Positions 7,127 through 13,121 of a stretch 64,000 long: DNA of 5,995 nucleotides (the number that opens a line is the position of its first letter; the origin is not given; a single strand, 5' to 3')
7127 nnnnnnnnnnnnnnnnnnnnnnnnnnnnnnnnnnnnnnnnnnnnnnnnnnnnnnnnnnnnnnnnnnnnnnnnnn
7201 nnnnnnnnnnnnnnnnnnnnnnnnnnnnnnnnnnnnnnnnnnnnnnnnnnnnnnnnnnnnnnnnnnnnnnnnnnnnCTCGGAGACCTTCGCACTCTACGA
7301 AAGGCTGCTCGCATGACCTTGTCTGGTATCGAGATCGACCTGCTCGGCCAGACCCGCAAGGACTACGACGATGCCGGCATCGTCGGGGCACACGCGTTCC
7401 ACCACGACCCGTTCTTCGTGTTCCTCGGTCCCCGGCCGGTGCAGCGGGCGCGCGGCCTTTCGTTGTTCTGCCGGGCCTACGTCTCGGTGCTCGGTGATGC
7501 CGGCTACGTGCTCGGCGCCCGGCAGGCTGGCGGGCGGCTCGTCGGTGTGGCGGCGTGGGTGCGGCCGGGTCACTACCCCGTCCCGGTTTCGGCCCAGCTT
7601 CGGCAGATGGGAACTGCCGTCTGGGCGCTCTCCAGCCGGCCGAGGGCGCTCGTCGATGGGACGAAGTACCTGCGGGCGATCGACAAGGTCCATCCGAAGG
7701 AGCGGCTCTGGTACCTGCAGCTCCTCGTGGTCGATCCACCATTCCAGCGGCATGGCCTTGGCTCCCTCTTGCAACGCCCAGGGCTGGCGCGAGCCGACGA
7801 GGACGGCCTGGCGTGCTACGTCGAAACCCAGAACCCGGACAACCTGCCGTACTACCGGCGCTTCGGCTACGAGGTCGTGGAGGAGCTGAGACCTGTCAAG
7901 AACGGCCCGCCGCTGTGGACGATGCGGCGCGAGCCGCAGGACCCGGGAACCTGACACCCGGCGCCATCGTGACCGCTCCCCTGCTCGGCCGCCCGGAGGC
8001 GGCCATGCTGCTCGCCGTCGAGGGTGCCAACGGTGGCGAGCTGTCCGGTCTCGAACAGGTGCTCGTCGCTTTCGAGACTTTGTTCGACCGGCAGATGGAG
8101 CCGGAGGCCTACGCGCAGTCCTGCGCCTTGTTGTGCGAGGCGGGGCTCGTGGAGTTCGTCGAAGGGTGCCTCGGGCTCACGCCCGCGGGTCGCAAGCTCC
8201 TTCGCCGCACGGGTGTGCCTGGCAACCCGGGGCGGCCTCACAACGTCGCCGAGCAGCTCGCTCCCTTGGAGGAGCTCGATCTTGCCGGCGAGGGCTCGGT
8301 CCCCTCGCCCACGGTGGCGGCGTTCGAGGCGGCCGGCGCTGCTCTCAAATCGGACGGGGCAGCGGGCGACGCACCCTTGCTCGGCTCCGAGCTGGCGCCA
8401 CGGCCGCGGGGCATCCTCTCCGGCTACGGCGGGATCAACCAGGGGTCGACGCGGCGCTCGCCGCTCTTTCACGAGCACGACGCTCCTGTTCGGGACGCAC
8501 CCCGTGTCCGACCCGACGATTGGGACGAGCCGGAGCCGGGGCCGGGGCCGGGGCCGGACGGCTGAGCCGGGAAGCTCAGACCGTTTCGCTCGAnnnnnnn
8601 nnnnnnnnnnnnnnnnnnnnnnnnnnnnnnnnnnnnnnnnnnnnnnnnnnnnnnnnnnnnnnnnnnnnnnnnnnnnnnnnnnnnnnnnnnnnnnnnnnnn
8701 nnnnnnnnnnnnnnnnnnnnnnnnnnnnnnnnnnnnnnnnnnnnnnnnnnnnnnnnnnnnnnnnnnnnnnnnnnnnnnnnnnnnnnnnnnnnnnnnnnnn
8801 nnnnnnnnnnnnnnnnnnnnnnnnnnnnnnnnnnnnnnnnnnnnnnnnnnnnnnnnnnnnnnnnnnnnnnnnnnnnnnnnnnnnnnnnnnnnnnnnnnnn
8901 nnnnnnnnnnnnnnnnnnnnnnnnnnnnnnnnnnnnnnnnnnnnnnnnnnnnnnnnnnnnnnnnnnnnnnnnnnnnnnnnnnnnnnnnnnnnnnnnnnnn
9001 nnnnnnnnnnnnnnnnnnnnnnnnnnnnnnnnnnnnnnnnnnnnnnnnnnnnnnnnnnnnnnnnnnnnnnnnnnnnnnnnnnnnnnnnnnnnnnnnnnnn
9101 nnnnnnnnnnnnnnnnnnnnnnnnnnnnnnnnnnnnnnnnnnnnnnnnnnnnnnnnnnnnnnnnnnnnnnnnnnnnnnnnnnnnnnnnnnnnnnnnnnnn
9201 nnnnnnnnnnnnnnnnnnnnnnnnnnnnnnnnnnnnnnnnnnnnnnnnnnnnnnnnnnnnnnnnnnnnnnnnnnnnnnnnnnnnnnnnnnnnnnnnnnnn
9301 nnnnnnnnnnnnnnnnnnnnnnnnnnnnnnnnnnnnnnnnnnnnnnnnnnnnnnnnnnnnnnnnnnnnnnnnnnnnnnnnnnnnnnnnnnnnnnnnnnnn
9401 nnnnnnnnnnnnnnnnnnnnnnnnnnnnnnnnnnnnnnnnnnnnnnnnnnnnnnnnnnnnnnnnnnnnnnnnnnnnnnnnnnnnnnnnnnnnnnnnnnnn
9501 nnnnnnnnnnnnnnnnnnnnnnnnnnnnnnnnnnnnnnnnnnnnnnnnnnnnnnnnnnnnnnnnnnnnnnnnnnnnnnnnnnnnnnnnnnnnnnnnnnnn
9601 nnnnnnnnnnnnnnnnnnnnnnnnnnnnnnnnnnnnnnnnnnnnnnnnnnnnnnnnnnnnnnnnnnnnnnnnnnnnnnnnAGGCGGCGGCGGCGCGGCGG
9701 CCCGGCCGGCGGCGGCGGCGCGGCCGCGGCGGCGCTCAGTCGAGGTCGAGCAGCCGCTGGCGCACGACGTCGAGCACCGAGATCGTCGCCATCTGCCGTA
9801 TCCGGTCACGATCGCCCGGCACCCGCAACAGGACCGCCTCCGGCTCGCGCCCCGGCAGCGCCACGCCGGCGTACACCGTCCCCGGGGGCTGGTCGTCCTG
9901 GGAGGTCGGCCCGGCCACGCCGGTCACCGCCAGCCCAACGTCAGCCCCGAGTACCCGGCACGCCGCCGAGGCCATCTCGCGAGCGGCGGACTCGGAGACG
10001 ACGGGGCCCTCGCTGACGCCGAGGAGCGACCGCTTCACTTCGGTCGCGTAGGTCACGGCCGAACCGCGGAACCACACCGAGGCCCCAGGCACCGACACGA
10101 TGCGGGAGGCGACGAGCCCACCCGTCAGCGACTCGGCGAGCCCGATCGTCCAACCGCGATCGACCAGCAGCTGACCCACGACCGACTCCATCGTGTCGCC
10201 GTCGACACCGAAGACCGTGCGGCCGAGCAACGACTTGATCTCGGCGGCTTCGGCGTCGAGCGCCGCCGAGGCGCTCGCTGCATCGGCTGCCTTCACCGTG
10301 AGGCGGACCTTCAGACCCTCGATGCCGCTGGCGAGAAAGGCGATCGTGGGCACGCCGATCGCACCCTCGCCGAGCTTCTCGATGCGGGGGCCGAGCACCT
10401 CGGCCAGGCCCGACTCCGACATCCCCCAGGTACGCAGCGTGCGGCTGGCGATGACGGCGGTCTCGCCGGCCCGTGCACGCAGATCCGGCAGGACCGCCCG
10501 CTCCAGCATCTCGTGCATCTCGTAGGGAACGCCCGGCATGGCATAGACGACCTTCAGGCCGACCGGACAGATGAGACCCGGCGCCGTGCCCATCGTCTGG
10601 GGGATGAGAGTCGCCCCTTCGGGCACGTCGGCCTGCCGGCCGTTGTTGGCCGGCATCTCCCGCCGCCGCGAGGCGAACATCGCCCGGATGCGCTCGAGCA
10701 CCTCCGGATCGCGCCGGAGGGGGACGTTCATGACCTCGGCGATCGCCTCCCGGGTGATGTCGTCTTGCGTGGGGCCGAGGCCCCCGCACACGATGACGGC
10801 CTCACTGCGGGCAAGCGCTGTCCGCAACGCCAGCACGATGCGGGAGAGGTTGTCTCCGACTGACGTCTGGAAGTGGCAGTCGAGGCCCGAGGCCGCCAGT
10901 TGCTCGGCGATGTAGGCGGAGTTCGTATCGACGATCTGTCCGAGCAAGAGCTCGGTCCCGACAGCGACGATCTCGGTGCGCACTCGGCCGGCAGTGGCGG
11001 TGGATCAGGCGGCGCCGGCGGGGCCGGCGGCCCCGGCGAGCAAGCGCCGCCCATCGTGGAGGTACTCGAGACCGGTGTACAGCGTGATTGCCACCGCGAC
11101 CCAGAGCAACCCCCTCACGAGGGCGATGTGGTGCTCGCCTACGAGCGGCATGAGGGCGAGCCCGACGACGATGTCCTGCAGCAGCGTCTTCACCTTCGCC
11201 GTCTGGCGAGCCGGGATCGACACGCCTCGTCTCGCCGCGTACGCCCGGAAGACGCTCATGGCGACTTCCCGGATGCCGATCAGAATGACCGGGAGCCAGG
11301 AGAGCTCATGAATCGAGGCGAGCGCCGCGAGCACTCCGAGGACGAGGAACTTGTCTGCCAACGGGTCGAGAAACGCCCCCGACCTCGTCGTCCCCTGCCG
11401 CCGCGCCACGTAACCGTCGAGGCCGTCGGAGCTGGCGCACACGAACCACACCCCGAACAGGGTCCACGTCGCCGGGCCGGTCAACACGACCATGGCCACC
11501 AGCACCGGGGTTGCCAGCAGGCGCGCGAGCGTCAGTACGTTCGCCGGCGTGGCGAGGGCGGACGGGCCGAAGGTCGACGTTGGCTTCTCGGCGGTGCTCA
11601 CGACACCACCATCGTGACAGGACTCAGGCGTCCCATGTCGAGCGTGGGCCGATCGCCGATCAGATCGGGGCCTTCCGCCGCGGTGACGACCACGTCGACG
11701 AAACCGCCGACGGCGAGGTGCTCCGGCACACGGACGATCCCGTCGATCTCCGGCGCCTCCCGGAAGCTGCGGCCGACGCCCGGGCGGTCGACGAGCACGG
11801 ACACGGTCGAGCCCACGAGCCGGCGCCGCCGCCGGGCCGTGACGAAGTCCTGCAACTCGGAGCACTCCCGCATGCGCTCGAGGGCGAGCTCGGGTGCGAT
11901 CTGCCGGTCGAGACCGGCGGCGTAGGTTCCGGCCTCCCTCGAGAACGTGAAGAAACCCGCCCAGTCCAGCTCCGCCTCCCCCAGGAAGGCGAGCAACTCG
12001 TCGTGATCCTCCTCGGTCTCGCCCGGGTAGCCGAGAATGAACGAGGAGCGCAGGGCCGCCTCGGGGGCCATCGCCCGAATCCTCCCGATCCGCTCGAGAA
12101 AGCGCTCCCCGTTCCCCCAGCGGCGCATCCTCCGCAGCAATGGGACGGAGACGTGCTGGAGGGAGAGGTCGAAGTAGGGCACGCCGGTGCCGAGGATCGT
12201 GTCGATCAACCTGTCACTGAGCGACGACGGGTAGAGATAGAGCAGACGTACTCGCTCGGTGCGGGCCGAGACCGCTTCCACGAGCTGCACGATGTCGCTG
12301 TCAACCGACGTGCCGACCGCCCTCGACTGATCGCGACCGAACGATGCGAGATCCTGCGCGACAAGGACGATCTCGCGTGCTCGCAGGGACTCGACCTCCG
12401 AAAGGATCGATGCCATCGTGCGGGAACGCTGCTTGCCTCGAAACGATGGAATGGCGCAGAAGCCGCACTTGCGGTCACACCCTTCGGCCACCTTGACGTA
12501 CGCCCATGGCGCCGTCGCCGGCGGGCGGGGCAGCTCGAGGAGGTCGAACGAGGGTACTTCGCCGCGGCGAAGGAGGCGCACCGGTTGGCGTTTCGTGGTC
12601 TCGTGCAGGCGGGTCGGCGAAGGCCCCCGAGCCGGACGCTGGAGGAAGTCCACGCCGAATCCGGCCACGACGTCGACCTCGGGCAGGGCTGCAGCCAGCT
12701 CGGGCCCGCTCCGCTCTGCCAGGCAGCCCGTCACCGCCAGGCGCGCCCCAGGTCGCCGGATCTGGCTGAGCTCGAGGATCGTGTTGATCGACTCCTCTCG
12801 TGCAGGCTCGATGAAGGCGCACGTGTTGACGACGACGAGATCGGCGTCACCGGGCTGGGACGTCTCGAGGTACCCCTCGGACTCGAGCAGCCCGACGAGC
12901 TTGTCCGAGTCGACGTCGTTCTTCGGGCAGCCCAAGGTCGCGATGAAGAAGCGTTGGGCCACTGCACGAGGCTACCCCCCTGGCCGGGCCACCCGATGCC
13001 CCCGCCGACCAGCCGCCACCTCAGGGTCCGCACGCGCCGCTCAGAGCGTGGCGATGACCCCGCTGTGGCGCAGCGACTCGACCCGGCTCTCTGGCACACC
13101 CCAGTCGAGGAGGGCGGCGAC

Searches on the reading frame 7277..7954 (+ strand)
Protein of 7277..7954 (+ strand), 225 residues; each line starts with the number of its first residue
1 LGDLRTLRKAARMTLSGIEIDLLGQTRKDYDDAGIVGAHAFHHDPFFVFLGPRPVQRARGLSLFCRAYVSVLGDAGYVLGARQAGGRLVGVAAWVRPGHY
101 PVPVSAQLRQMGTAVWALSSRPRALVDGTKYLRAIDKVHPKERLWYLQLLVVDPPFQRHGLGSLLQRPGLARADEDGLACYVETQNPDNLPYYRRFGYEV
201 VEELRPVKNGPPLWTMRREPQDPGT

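Call 80: search_protein_families(library=pfam, proteins=[window:7277-7954:+], max_evalue=0.0001)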
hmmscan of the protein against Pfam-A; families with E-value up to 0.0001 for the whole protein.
window:7277-7954:+ (225 aa): 3 families
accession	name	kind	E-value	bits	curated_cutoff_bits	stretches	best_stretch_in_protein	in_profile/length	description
PF00583.31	Acetyltransf_1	-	2e-07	31.7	20.7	1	137-198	55-116/116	Acetyltransferase (GNAT) family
PF13673.13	Acetyltransf_10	-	9.5e-07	29.3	23.6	1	146-219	53-127/128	Acetyltransferase (GNAT) domain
PF13508.13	Acetyltransf_7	-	5.7e-06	27.1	27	1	139-200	28-84/84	Acetyltransferase (GNAT) domain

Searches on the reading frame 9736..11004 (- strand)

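Call 80: search_protein_families(library=pfam, proteins=[window:9736-11004:-], max_evalue=0.0001)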
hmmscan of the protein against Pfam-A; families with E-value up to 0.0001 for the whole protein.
window:9736-11004:- (422 aa): 3 families
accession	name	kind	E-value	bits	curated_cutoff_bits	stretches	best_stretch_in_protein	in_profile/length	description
PF02464.23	CinA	-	4e-43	147.1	23.5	1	271-417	3-154/155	Competence-damaged protein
PF00994.29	MoCF_biosynth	-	1.9e-35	122.1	26.6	1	11-176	1-143/144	Probable molybdopterin binding domain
PF18146.6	CinA_KH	-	6.6e-13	49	27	1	187-266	1-73/73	Damage-inducible protein CinA KH domain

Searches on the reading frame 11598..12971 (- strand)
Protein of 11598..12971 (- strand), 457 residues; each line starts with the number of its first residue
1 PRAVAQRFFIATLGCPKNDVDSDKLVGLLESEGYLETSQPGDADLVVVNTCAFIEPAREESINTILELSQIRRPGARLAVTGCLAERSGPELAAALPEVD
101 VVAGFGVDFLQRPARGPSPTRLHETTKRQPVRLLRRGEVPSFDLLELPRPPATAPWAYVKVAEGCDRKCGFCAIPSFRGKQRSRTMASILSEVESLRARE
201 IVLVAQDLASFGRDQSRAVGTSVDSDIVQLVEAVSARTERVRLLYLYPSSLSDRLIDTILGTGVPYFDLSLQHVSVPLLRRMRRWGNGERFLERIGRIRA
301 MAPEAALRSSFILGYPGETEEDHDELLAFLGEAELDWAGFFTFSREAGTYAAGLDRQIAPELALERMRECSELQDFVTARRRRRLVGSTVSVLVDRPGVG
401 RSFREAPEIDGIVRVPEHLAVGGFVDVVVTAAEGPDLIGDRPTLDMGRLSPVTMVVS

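Call 80: search_protein_families(library=pfam, proteins=[window:11598-12971:-], max_evalue=0.0001)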
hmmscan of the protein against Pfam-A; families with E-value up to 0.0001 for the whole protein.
window:11598-12971:- (457 aa): 3 families
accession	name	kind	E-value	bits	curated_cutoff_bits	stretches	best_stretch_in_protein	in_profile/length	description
PF00919.26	UPF0004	-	1.3e-27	96.1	27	1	7-104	1-98/98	Uncharacterized protein family UPF0004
PF04055.27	Radical_SAM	-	2.1e-19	70.7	29.5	1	160-330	2-166/166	Radical SAM superfamily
PF18693.7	TRAM_2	-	5e-12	46.3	27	1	386-440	1-61/63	TRAM domain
